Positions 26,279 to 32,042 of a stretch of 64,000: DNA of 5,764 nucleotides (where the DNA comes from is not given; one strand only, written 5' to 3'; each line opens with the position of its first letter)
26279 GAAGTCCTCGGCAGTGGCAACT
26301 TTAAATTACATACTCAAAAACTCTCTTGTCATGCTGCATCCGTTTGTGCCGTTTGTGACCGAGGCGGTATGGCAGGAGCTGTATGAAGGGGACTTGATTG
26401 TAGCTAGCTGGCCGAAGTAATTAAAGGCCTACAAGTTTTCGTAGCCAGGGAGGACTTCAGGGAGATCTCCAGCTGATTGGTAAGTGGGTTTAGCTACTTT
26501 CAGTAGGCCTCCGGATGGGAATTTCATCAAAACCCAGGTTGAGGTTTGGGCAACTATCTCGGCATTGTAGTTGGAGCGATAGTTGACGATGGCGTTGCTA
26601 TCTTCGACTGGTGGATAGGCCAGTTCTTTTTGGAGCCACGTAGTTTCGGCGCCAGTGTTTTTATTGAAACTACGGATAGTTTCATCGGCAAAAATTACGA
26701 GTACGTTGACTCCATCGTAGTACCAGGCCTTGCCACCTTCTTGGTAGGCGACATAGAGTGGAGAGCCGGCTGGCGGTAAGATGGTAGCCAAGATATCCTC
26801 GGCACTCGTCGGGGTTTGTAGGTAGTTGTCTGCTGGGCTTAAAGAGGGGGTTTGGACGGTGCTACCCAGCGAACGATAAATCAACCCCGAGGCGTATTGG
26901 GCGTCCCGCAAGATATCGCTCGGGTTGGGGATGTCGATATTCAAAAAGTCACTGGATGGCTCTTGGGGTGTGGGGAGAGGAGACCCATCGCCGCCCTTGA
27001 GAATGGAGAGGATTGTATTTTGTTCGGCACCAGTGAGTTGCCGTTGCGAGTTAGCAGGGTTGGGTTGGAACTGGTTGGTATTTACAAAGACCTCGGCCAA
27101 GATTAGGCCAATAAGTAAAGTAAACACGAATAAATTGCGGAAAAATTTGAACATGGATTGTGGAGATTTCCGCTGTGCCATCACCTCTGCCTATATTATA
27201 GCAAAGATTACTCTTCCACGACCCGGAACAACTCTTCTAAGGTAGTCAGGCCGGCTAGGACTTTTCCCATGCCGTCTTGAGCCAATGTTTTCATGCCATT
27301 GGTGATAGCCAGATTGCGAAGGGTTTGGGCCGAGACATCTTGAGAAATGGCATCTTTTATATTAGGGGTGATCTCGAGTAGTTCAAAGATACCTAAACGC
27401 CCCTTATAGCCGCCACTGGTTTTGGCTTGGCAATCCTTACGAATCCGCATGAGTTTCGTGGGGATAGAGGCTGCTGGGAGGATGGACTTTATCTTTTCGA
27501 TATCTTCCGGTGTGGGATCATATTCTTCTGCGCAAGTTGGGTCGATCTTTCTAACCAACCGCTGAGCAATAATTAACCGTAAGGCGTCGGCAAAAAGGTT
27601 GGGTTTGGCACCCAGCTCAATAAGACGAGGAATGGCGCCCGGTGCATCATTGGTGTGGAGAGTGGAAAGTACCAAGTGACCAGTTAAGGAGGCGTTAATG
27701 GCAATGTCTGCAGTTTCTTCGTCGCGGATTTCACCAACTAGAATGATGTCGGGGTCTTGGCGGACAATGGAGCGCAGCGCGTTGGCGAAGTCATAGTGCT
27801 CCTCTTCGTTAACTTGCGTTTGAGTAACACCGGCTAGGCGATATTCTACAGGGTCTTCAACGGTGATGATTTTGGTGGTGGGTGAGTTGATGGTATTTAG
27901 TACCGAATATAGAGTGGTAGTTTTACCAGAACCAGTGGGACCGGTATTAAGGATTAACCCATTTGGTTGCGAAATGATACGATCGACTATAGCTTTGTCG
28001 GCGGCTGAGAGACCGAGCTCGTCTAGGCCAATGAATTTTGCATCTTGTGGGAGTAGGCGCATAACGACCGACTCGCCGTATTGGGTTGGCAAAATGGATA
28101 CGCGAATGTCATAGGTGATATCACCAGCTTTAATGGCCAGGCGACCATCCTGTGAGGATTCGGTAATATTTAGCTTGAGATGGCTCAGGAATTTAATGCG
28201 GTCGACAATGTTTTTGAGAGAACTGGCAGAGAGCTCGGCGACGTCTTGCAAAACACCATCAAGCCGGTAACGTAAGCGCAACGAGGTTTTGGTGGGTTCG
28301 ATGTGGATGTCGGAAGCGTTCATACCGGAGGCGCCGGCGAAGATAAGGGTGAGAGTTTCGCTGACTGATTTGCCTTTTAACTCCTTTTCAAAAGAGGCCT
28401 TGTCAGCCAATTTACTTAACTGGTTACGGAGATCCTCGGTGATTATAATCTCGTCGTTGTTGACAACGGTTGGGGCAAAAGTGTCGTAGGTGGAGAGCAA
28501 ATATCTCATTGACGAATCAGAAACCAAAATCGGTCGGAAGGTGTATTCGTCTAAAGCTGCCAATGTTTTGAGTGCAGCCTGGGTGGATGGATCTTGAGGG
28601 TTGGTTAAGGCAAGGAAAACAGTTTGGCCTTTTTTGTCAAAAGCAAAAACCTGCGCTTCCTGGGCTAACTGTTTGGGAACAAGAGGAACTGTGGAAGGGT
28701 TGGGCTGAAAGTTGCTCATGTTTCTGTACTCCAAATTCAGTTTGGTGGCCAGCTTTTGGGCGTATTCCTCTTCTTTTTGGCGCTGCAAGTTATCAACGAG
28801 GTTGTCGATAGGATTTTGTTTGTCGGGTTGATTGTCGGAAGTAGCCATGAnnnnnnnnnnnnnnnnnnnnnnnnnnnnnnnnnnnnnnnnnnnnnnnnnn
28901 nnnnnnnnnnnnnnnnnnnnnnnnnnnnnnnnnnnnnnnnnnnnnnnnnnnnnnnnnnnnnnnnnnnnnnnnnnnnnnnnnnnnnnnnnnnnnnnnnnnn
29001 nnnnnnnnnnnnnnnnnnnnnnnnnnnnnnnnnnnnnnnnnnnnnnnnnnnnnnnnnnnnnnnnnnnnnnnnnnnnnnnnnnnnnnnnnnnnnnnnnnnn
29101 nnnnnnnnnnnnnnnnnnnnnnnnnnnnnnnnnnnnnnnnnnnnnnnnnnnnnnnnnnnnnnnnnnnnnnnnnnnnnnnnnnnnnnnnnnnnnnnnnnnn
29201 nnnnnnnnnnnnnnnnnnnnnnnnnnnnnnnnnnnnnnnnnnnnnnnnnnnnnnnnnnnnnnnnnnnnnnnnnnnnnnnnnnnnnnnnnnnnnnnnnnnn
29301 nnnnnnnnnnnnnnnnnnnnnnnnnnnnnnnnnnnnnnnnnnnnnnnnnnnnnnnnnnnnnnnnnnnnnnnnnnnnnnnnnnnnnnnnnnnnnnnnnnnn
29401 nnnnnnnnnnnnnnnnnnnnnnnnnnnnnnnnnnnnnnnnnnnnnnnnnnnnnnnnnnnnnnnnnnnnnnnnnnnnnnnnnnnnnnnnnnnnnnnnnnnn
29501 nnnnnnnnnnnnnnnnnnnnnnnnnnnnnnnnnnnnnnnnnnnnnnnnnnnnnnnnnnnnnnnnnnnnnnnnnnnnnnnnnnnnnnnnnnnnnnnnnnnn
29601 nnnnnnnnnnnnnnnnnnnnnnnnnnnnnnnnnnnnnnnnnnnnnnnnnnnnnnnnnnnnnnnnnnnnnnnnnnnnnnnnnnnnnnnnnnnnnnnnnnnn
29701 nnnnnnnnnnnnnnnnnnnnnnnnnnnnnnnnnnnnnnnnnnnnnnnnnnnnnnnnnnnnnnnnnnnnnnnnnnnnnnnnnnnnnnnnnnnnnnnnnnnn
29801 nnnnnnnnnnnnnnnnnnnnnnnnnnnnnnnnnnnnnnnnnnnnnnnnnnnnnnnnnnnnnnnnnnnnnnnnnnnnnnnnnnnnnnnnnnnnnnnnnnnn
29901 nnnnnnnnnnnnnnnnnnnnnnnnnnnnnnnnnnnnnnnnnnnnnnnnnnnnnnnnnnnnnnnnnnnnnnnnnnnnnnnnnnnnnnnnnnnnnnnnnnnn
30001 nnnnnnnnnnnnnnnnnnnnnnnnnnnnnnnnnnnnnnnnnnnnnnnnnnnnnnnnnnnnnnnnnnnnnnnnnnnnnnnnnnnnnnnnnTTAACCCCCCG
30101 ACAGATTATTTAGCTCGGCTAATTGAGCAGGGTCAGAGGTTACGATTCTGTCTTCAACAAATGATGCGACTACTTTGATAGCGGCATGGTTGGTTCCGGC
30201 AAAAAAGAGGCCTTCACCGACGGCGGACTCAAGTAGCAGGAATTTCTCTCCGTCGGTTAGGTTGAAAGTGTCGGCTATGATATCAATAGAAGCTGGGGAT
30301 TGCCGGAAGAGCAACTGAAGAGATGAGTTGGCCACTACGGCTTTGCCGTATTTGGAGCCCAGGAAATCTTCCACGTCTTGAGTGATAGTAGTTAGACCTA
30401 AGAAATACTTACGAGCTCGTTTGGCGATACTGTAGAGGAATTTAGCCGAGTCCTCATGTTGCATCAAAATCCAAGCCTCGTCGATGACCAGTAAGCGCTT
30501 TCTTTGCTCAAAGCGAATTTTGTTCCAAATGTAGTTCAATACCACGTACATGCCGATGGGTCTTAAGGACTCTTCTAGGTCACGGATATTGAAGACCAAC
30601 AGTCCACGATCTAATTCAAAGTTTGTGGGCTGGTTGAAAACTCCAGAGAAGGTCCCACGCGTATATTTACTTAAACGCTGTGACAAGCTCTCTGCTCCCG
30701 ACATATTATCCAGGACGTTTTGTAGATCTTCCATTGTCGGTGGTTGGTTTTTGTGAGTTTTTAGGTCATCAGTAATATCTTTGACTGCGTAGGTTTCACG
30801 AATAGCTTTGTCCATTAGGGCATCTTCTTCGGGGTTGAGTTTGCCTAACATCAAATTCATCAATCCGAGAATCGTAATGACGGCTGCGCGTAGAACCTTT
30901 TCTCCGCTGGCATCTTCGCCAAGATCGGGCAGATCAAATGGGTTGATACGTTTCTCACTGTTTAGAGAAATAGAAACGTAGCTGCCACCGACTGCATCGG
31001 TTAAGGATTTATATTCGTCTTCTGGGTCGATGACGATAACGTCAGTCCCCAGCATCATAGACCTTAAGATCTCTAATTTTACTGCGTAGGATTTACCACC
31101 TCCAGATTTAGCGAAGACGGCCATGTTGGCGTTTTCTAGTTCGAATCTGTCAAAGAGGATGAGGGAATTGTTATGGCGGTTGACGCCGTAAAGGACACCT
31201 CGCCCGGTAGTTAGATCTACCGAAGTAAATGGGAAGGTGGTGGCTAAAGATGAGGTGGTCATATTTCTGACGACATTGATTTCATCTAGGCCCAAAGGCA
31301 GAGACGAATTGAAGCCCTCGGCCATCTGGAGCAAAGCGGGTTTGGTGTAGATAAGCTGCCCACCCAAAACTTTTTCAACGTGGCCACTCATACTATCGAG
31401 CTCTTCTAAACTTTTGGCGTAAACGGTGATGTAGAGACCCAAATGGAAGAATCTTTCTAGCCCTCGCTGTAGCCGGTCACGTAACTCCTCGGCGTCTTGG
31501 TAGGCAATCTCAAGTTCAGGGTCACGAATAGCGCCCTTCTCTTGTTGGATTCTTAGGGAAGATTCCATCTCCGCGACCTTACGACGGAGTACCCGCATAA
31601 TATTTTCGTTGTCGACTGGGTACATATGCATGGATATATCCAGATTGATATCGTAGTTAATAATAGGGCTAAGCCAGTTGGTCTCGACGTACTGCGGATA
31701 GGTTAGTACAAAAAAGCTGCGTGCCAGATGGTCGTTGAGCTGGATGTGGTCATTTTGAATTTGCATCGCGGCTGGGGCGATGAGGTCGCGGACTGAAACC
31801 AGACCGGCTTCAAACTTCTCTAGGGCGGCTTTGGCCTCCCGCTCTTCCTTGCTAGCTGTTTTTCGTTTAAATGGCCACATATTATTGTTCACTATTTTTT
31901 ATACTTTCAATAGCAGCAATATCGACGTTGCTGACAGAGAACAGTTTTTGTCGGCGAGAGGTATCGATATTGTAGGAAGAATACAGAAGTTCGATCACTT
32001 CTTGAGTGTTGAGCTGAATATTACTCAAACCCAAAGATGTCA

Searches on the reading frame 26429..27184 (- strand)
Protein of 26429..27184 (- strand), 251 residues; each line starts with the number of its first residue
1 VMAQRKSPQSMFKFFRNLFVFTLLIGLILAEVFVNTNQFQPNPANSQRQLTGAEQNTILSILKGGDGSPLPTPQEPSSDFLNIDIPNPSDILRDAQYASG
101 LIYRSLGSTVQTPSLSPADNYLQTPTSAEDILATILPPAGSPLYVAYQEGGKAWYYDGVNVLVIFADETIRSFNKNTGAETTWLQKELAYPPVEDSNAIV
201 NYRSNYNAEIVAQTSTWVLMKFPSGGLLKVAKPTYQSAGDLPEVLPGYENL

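Call 5: search_protein_families(library=pfam, proteins=[window:26429-27184:-], max_evalue=0.1)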
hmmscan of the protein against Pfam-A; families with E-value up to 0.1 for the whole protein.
window:26429-27184:- (251 aa): 0 families

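Call 6: search_protein_families(library=ncbifam, proteins=[window:26429-27184:-], max_evalue=0.1)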
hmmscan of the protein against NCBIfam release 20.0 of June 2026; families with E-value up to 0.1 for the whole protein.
window:26429-27184:- (251 aa): 1 family
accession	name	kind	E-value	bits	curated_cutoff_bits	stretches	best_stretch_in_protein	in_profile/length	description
NF040557.1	CAS_Csx27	equivalog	0.059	13.4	65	1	3-33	138-168/223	type VI-B CRISPR accessory protein Csx27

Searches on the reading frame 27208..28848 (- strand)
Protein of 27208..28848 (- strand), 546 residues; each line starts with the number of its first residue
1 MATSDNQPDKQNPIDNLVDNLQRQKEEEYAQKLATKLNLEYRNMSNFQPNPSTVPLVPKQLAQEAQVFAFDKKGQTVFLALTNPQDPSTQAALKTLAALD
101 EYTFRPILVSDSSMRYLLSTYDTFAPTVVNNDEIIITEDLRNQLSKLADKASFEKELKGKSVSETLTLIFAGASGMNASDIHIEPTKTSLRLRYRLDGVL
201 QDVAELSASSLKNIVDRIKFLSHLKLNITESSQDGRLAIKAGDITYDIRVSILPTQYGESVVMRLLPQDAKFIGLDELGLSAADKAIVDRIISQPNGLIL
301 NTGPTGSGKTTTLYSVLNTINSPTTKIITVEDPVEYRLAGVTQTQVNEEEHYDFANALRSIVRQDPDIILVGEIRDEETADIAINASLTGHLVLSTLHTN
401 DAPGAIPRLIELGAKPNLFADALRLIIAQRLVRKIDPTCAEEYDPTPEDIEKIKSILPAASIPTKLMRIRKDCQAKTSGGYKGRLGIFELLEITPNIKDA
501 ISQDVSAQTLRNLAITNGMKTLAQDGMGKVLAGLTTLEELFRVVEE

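Call 5: search_protein_families(library=pfam, proteins=[window:27208-28848:-], max_evalue=0.1)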
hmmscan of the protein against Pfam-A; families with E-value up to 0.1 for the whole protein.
window:27208-28848:- (546 aa): 10 families
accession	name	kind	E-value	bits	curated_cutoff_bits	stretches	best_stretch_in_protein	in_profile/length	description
PF00437.27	T2SSE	-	1.3e-112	376.6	24.9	1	161-542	7-370/370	Type II/IV secretion system protein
PF05157.20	MshEN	-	6.6e-08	32.9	23.1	1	38-119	2-81/90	MshEN domain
PF13604.12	AAA_30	-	0.0031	17.7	27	1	280-324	2-46/191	AAA domain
PF13401.12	AAA_22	-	0.0071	17.1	27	1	296-331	5-42/130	AAA domain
PF25199.1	nSTAND_NTPase5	-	0.0093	16.2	34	1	286-339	27-85/145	Novel STAND NTPase 5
PF13191.12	AAA_16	-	0.012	16.6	32.6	0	294-391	23-111/167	AAA ATPase domain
PF00004.35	AAA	-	0.013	16.4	21.2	1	300-374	2-66/131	ATPase family associated with various cellular activities (AAA)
PF16796.11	Microtub_bd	-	0.024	15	27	1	286-329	81-125/155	Microtubule binding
PF12775.13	AAA_7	-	0.046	13.7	25.8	0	296-329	33-66/181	P-loop containing dynein motor region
PF00005.33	ABC_tran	-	0.095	13.7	25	0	302-414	17-80/137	ABC transporter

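Call 6: search_protein_families(library=ncbifam, proteins=[window:27208-28848:-], max_evalue=0.1)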
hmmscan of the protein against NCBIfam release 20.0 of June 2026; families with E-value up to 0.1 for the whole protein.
window:27208-28848:- (546 aa): 28 families (the best 25 are shown)
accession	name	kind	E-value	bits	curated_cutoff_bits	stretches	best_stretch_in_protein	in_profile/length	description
TIGR02533.1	type_II_gspE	equivalog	6.2e-139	463.8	630.25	1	57-543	4-485/486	type II secretion system ATPase GspE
TIGR02538.1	type_IV_pilB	equivalog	1.1e-134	450.2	675.65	1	10-544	27-562/564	type IV-A pilus assembly ATPase PilB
NF007755.0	PRK10436.1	equivalog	1.4e-117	393.2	617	1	136-544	59-459/465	type II secretion system protein GspE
NF053534.1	T4PilAsmATPsTfpB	equivalog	1.5e-114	383.5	850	1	23-544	62-582/584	type IV pilus assembly ATPase TfpB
NF041000.1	ATPase_ComGA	equivalog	5.5e-75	251.8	300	1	170-433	4-266/267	competence type IV pilus ATPase ComGA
TIGR01420.1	pilT_fam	subfamily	6.1e-57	193.4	319.1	1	169-434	5-270/343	PilT/PilU family type 4a pilus ATPase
TIGR02525.1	plasmid_TraJ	equivalog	8.4e-28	97.4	368.3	1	260-436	119-302/372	plasmid transfer ATPase TraJ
TIGR02524.1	dot_icm_DotB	equivalog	6.7e-22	78.2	463.3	1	284-437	123-290/358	Dot/Icm type IV secretion system ATPase DotB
NF058587.1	archaellum_moto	equivalog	4.7e-19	68.5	550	1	300-435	279-420/527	archaellum flagellar ATPase motor FlaI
TIGR02782.1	TrbB_P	equivalog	1.2e-16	60.9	304.55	1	283-414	125-257/303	P-type conjugative transfer ATPase TrbB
TIGR03819.1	heli_sec_ATPase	hypoth_equivalog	4e-14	52.6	373.15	1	204-428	89-316/340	TadA family conjugal transfer-associated ATPase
NF010407.0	PRK13833.1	subfamily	6.9e-14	52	499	1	284-415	133-265/323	conjugal transfer protein TrbB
NF010469.0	PRK13894.1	subfamily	1e-13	51.4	508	1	284-413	138-268/320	conjugal transfer ATPase TrbB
TIGR02788.1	VirB11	equivalog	1.9e-13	50.1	249.95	1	299-415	147-268/308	P-type DNA transfer ATPase VirB11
NF053672.1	bindosome_BasE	exception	2.9e-10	39.5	1000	1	290-421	264-399/512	bindosome assembly system ATPase subunit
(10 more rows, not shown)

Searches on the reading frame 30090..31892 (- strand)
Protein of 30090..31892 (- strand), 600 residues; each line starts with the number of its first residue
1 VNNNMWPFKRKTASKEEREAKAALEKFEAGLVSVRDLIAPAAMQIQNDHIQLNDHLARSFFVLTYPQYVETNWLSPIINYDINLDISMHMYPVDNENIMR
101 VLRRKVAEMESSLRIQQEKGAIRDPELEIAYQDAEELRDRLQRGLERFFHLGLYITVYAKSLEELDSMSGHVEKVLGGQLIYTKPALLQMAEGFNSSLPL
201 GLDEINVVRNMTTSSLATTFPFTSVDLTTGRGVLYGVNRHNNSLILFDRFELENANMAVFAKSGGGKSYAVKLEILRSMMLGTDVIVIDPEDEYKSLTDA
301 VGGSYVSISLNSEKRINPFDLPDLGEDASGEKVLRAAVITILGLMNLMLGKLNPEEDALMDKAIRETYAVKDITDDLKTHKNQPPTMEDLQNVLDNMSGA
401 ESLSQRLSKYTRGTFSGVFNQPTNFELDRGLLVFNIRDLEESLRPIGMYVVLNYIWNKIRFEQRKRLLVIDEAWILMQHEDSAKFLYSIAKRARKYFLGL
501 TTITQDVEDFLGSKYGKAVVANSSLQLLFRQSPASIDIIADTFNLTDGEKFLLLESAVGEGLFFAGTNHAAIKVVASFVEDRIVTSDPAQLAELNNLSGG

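Call 5: search_protein_families(library=pfam, proteins=[window:30090-31892:-], max_evalue=0.1)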
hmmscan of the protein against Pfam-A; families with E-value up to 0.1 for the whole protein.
window:30090-31892:- (600 aa): 6 families
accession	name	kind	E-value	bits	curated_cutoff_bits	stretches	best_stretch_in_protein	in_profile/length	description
PF19044.6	P-loop_TraG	-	6.3e-24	84.8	25.8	1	252-554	27-343/413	TraG P-loop domain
PF12846.13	AAA_10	-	7.7e-11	42.1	27.5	2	253-314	20-84/362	AAA-like domain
PF01935.23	DUF87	-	1e-09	39.2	23.2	1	256-322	25-93/220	Helicase HerA, central domain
PF03135.19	CagE_TrbE_VirB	-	0.013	15.9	21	0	38-199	43-196/204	CagE, TrbE, VirB family, component of type IV transporter system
PF00270.35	DEAD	-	0.079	13.1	26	0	253-292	13-55/167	DEAD/DEAH box helicase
PF11130.14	TraC_F_IV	-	0.086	12.3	28.1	0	116-200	290-373/375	TraC protein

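Call 6: search_protein_families(library=ncbifam, proteins=[window:30090-31892:-], max_evalue=0.1)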
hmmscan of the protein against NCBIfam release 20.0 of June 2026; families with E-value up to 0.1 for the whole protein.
window:30090-31892:- (600 aa): 17 families
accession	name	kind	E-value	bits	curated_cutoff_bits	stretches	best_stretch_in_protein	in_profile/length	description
NF045971.1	conju_CD1110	equivalog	1.1e-119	400.9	325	1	17-568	170-730/752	VirB4-like conjugal transfer ATPase, CD1110 family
NF045975.1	VirB4_plasma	equivalog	3.2e-79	266.7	590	1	19-570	288-878/894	Mbov_0397 family ICE element conjugal transfer ATPase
TIGR02746.1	TraC-F-type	equivalog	8.7e-56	189.3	567.05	1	72-539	243-717/800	type IV secretion system protein TraC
TIGR00929.1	VirB4_CagE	subfamily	4.3e-41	141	643.1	1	38-553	219-724/792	VirB4 family type IV secretion/conjugal transfer ATPase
NF010278.0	PRK13721.1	subfamily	1.2e-24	86.3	1177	1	202-535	425-765/874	type IV secretion system protein TraC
TIGR03783.1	Bac_Flav_CT_G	subfamily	5e-12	44.5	261.55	1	253-554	437-758/829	TraG family conjugative transposon ATPase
NF041017.1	DNA_import_CedB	equivalog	1.1e-10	40.8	700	1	431-512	435-520/590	DNA import protein CedB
NF010473.0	PRK13898.1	equivalog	1.4e-08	33.2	1050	1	258-556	451-734/801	type IV secretion system ATPase VirB4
NF010447.0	PRK13873.1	equivalog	6.5e-08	31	1020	1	116-535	297-708/815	conjugal transfer protein TrbE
NF042935.1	SCO6880_fam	subfamily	5.2e-06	25.7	60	1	40-202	313-477/477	SCO6880 family protein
NF052333.1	ATPase_TcpF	exception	7e-06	24.2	1100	1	80-296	278-504/813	conjugal transfer ATPase TcpF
NF053655.1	CedD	equivalog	1e-05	24.4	600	0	462-506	417-459/527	DNA-translocating ATPase CedD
TIGR03744.1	traC_PFL_4706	equivalog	1e-05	23.7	520.6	1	445-558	713-823/892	conjugative transfer ATPase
NF010427.0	PRK13853.1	equivalog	3.9e-05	21.7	957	1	154-549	322-712/789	type IV secretion system protein VirB4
NF040819.1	helicase_HerA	equivalog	6.5e-05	21.6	970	1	244-319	146-222/561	DNA double-strand break repair helicase HerA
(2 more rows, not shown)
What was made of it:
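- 30090..31892 (-): VirB4 ATPase (NF045971, 400.9 bits against a cut-off of 325). call 6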

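Call 42: find_related_loci(query=window:30090-31889:-, collection=metagenome_contigs, flank=10000)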
Query window:30090-31889:- (599 aa) in metagenome_contigs; peptide patterns used: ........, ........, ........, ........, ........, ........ (x = any residue, [..] = any of these).
600 stretches matched a pattern (row limit reached: there are more); 596 encode a relative of the query (tblastn E <= 1e-3); the best 80 are kept; 80 distinct loci.
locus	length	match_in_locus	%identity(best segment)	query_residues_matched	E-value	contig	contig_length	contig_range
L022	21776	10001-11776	79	8-599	0e+0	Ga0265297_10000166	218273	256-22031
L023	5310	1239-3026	79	4-599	0e+0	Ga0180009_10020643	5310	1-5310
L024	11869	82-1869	76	4-599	0e+0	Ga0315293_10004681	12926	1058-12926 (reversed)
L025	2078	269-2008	74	8-598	0e+0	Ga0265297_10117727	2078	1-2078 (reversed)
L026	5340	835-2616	73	4-597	0e+0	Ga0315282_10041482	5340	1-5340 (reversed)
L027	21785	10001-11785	74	4-597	0e+0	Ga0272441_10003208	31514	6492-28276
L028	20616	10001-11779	74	4-597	0e+0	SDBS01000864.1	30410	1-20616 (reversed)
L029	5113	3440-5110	71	2-561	0e+0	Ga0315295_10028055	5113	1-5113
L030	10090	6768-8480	63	22-590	0e+0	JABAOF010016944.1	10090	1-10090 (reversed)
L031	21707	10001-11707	61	26-590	0e+0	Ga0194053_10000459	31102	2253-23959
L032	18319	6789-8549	57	10-590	0e+0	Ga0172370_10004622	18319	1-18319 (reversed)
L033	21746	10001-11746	58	13-590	0e+0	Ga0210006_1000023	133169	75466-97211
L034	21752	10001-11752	58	8-590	0e+0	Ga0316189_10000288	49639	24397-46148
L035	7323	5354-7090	57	13-587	0e+0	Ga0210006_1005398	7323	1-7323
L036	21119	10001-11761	57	15-598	0e+0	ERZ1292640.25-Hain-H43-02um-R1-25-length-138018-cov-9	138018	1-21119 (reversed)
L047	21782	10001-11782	58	8-595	0e+0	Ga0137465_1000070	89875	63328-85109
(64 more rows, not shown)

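Call 47: search_protein_families(library=pfam, proteins=[L047:17074-19113:-, L047:11896-14334:+, L047:14527-15681:+, L047:15754-17070:+, L047:6294-7490:+, L047:7497-8774:+, L047:3021-6281:+, L047:19147-19617:-], max_evalue=0.01)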
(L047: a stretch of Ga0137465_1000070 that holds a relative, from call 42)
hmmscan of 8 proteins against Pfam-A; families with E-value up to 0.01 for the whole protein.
L047:17074-19113:- (679 aa): 10 families
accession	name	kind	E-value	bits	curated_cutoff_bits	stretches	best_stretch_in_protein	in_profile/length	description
PF00270.35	DEAD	-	3.8e-25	89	26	1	277-426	14-165/167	DEAD/DEAH box helicase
PF17191.10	RecG_wedge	-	5.2e-23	81.8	23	1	19-167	15-160/162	RecG wedge domain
PF00271.37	Helicase_C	-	5.8e-19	68.8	23.5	1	465-577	6-109/110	Helicase conserved C-terminal domain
PF04851.21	ResIII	-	1e-10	42.2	22.5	1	256-420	3-162/164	Type III restriction enzyme, res subunit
PF01336.31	tRNA_anti-codon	-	1.7e-08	34.7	27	1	57-128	1-70/75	OB-fold nucleic acid binding domain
PF19833.4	RecG_dom3_C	-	4.6e-08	33.4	26.8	1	604-663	1-63/87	ATP-dependent DNA helicase RecG, domain 3, C-terminal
PF22590.2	Cas3-like_C_2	-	2.6e-06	28.1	27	1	490-578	12-105/106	CRISPR-associated nuclease/helicase Cas3, C-terminal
PF00176.29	SNF2-rel_dom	-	0.00049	19.7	24.9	1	265-425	5-168/290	SNF2-related domain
PF13604.12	AAA_30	-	0.00075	19.7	27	1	267-405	8-110/191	AAA domain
PF25199.1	nSTAND_NTPase5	-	0.0026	18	34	1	267-333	31-97/145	Novel STAND NTPase 5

L047:11896-14334:+ (813 aa): 0 families

L047:14527-15681:+ (385 aa): 2 families
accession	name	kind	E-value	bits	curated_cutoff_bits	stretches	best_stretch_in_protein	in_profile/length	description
PF07676.18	PD40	-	0.00011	22.5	20.9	0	254-271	7-25/38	WD40-like Beta Propeller Repeat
PF25174.1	Beta-prop_THOC3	-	0.00065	19.2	305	0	245-317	79-147/272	THOC3 beta-propeller domain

L047:15754-17070:+ (439 aa): 16 families
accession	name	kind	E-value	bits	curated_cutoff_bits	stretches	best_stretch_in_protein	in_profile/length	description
PF13481.12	AAA_25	-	2.2e-15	57.2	27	1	73-210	23-194/195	AAA domain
PF06745.19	ATPase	-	1.9e-14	54.1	26.6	1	66-133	2-73/231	KaiC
PF13541.12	ChlI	-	1.4e-11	44.7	27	1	329-416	32-120/121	Subunit ChlI of Mg-chelatase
PF03796.21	DnaB_C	-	6.2e-09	36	27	1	65-144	2-84/255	DnaB-like helicase C terminal domain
PF18073.7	Zn_ribbon_LapB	-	1.1e-08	35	25.7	1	8-35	1-28/28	Rubredoxin metal binding domain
PF00004.35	AAA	-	1.1e-06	29.6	21.2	1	86-205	1-107/131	ATPase family associated with various cellular activities (AAA)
PF05362.19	Lon_C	-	2.1e-06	27.9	21.1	1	337-416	90-171/205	Lon protease (S16) C-terminal proteolytic domain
PF13479.12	AAA_24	-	1.8e-05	25.1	27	1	86-169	5-78/195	AAA domain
PF08423.17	Rad51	-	0.00013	21.8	22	0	126-208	97-177/244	Rad51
PF13191.12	AAA_16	-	0.00045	21.2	32.6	1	84-203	25-138/167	AAA ATPase domain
PF13401.12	AAA_22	-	0.0011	19.7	27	1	84-205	6-123/130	AAA domain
PF07728.20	AAA_5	-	0.0012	19.3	22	1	86-132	2-49/139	AAA domain (dynein-related subfamily)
PF13173.12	AAA_14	-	0.0042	17.5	27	0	86-167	5-74/129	AAA domain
PF20720.3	nSTAND3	-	0.0046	17.1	27.2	1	85-110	19-44/155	Novel STAND NTPase 3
PF02283.22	CobU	-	0.006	16.6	27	0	94-203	9-121/168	Cobinamide kinase / cobinamide phosphate guanyltransferase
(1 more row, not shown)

L047:6294-7490:+ (399 aa): 0 families

L047:7497-8774:+ (426 aa): 0 families

L047:3021-6281:+ (1087 aa): 0 families

L047:19147-19617:- (156 aa): 0 families
